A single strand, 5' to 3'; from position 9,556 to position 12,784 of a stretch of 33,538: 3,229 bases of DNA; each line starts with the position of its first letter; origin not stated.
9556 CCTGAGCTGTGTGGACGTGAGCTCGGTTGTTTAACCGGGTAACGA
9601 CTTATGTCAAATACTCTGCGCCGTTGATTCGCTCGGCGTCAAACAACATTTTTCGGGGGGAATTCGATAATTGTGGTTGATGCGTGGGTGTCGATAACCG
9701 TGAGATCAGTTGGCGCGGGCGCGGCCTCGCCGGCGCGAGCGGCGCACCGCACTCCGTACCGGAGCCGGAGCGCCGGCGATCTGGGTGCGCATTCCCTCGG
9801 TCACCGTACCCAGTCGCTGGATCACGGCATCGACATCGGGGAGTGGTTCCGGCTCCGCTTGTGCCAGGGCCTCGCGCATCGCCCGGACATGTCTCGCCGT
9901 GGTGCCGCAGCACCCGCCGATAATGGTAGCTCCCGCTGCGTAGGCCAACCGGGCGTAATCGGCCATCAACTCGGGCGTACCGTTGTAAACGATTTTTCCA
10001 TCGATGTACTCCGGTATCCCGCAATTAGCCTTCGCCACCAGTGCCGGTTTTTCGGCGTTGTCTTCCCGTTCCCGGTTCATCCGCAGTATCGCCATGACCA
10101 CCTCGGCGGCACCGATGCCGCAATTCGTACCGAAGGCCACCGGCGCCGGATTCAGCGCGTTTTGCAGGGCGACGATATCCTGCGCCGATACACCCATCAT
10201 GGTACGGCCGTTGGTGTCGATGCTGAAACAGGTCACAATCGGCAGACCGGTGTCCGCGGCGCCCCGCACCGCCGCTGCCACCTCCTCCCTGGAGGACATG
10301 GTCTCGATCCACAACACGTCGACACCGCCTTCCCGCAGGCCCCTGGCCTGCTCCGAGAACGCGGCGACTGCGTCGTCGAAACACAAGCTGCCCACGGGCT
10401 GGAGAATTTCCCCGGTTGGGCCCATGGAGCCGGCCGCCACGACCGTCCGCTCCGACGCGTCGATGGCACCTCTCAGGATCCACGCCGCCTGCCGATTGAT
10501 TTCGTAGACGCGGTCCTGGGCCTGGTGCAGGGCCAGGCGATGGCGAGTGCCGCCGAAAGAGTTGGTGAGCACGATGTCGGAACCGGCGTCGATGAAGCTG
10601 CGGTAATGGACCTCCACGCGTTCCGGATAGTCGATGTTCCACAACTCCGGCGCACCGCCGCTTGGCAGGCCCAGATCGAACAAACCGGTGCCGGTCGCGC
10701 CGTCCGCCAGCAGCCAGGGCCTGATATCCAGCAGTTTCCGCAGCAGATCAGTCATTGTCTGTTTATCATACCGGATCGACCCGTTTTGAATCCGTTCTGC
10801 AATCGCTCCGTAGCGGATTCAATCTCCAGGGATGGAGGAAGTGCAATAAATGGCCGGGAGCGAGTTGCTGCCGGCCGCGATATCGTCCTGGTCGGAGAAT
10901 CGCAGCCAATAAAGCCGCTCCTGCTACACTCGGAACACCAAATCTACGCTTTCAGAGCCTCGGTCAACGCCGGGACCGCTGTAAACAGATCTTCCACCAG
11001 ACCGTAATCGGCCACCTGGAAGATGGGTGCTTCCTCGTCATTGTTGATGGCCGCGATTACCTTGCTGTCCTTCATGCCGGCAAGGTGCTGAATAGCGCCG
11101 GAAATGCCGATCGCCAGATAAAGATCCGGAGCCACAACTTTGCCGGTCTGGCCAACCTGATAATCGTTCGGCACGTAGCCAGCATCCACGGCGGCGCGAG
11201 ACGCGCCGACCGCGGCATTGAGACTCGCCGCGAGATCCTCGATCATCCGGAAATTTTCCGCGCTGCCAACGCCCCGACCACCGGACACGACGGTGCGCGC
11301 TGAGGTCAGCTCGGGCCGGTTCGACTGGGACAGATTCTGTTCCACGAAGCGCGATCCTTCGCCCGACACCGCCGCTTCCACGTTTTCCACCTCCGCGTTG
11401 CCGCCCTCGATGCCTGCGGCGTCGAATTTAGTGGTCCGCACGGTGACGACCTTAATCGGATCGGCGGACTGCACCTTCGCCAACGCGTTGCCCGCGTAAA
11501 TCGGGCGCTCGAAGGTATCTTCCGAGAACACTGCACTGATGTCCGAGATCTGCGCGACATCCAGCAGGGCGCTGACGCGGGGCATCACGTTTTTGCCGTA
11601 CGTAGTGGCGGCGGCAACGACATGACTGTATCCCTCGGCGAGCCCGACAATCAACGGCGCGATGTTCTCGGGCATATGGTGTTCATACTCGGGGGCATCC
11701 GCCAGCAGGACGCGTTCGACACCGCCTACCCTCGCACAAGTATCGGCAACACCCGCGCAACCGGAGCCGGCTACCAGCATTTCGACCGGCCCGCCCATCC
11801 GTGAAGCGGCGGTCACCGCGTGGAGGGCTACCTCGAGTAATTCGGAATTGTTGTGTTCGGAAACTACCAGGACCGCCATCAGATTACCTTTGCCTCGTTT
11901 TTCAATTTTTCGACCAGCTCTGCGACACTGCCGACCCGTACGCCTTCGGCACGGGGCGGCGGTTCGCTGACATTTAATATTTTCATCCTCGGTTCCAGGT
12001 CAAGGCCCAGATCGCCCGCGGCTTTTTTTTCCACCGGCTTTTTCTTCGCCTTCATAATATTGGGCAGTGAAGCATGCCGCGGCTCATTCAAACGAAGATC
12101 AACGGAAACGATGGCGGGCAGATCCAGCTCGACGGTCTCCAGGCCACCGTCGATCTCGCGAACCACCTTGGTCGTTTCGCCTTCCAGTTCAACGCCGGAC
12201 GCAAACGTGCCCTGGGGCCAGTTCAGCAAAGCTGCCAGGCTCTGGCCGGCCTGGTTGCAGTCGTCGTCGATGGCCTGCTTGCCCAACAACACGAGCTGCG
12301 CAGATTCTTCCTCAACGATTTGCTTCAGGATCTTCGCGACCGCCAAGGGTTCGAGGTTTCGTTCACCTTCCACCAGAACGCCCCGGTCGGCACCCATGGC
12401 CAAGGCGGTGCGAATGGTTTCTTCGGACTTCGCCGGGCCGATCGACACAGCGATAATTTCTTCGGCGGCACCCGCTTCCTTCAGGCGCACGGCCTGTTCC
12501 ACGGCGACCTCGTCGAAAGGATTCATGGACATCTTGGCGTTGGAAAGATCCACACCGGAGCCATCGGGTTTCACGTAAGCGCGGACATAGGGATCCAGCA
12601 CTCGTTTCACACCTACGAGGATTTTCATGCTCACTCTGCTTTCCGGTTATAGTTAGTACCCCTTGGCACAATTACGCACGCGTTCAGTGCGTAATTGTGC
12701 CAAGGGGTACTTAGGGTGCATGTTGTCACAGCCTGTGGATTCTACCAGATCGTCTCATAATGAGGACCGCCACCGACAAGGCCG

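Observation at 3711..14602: Two non-Pyl MttB-family methyltransferases wired into an ETF/flavoprotein demethylase operon, with no corrinoid protein in view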

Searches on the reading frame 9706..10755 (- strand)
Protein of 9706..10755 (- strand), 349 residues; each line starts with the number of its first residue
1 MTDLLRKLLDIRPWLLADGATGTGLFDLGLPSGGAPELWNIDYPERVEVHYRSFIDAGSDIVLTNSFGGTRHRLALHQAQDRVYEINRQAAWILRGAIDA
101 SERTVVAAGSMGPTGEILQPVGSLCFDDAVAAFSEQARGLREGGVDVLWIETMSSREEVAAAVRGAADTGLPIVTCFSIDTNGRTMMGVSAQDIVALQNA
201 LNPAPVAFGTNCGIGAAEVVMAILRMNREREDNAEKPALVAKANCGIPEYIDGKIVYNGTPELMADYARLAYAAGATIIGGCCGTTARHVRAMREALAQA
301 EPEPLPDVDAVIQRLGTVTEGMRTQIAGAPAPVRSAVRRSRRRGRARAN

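Call 3: search_protein_families(library=pfam, proteins=[window:9706-10755:-])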
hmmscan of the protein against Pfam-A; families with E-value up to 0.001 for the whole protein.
window:9706-10755:- (349 aa): 1 family
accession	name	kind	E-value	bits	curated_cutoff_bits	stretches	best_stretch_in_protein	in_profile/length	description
PF02574.22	S-methyl_trans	-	7.6e-61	206.9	22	1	15-297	1-283/283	Homocysteine S-methyltransferase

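Call 35: search_protein_families(library=ncbifam, proteins=[window:9706-10755:-], max_evalue=0.00001)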
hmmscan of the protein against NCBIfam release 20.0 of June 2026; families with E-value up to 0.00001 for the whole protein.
window:9706-10755:- (349 aa): 5 families
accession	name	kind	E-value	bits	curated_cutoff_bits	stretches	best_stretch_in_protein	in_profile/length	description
NF005718.0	PRK07534.1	equivalog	8.7e-136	452.6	338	1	1-336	2-333/337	betaine--homocysteine S-methyltransferase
NF006396.0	PRK08645.1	equivalog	4.4e-59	200.1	453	1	13-302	11-289/611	bifunctional homocysteine S-methyltransferase/methylenetetrahydrofolate reductase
TIGR02082.1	metH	equivalog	1.9e-40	138.4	1010.85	1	33-308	38-323/1182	methionine synthase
NF007024.0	PRK09490.1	equivalog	1.3e-35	122.5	1497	1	34-314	55-346/1234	methionine synthase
NF007020.0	PRK09485.1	equivalog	9.4e-20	70.9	215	1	6-298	5-304/306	homocysteine S-methyltransferase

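Call 62: search_solved_structures(query=window:9706-10755:-, max_evalue=0.00001, show_alignments=2)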
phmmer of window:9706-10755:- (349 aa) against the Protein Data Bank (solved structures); distinct sequences matched with E-value up to 0.00001: 12.
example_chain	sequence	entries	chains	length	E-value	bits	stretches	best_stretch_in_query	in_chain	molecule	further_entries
1q7m_A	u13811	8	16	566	3.5e-39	138.4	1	7-302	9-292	5-methyltetrahydrofolate S-homocysteine methyltransferase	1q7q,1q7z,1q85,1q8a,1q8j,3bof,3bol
8ssc_A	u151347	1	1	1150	2.6e-31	112.5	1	12-307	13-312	Methionine synthase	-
8g3h_A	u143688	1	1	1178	1.1e-29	107.2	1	33-305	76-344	Methionine synthase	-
9cbr_A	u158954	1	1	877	1e-28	104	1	12-307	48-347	Methionine synthase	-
9cbp_A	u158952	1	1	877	6.2e-28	101.4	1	12-307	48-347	Methionine synthase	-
4ccz_A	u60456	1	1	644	2.8e-26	96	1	26-306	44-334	METHIONINE SYNTHASE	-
9ssp_A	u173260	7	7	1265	1.1e-25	94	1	27-306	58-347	Methionine synthase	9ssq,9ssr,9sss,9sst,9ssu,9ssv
1umy_A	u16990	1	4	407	2.6e-12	50.1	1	36-299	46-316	Betaine--homocysteine S-methyltransferase 1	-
5dml_A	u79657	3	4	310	1.3e-11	47.8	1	4-294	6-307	Homocysteine S-methyltransferase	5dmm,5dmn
1lt7_A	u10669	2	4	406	3.9e-11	46.2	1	36-299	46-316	BETAINE-HOMOCYSTEINE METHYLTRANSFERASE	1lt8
8d45_A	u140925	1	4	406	1.9e-10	43.9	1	36-299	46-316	Betaine--homocysteine S-methyltransferase 1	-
4m3p_A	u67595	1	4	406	2.1e-10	43.8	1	36-299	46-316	Betaine--homocysteine S-methyltransferase 1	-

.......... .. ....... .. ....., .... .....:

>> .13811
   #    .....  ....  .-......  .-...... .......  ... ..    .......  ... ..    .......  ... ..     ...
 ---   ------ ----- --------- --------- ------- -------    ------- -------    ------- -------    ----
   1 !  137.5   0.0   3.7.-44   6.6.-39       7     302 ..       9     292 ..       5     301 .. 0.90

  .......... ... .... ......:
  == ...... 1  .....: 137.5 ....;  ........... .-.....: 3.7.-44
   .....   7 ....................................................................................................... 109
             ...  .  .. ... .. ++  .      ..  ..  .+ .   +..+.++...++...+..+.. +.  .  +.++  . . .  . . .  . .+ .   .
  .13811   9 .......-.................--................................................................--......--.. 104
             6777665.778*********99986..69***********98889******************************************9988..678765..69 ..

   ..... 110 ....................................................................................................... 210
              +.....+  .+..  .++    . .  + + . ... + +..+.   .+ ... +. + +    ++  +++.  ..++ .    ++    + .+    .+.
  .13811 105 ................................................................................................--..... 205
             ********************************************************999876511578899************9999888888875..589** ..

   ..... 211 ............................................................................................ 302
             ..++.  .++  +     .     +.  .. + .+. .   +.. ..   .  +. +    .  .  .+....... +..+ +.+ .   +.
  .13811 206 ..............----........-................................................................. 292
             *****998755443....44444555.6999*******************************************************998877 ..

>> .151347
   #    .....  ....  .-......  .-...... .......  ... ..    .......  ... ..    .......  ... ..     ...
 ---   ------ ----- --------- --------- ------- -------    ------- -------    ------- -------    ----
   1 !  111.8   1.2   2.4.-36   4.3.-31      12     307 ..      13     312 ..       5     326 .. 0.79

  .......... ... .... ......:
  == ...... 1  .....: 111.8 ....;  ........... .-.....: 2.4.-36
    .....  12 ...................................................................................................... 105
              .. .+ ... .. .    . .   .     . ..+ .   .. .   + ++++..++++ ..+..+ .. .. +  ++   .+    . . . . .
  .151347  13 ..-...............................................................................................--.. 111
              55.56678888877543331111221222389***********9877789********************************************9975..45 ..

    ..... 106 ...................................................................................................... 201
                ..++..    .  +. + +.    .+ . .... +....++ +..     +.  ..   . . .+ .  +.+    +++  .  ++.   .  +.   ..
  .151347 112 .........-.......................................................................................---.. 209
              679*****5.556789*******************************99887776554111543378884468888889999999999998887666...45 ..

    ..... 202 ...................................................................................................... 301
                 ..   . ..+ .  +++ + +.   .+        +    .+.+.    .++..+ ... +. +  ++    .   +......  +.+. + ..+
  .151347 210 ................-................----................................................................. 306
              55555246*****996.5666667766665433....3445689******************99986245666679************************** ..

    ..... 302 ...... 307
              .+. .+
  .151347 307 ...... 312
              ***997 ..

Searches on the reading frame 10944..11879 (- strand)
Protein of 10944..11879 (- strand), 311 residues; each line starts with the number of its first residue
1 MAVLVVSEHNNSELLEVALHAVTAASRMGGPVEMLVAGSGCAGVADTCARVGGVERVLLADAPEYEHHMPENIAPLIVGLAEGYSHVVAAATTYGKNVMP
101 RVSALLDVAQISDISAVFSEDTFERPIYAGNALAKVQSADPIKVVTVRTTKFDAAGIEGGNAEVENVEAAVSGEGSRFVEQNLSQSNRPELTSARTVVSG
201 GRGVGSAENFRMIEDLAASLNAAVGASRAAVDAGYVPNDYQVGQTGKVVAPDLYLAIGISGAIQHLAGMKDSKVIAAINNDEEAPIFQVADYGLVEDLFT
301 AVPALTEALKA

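Call 3: search_protein_families(library=pfam, proteins=[window:10944-11879:-])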
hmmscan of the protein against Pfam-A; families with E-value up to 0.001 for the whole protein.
window:10944-11879:- (311 aa): 2 families
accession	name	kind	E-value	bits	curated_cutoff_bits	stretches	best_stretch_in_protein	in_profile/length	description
PF01012.27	ETF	-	4.5e-40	137.8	26.7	1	3-170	1-179/181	Electron transfer flavoprotein domain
PF00766.25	ETF_alpha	-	1e-36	125.2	27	1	190-270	1-81/81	Electron transfer flavoprotein FAD-binding domain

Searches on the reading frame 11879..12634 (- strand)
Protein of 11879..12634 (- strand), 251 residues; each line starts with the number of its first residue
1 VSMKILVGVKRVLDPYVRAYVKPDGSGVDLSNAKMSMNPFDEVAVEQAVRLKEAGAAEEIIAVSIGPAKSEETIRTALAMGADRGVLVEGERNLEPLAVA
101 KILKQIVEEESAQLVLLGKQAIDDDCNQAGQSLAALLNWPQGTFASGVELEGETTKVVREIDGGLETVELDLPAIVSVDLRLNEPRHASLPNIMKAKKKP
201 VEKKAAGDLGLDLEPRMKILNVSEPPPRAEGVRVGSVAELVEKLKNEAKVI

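Call 3: search_protein_families(library=pfam, proteins=[window:11879-12634:-])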
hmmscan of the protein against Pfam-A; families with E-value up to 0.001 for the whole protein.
window:11879-12634:- (251 aa): 1 family
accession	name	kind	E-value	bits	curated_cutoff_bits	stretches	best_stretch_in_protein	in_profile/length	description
PF01012.27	ETF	-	5.6e-43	147.3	26.7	1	32-207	8-179/181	Electron transfer flavoprotein domain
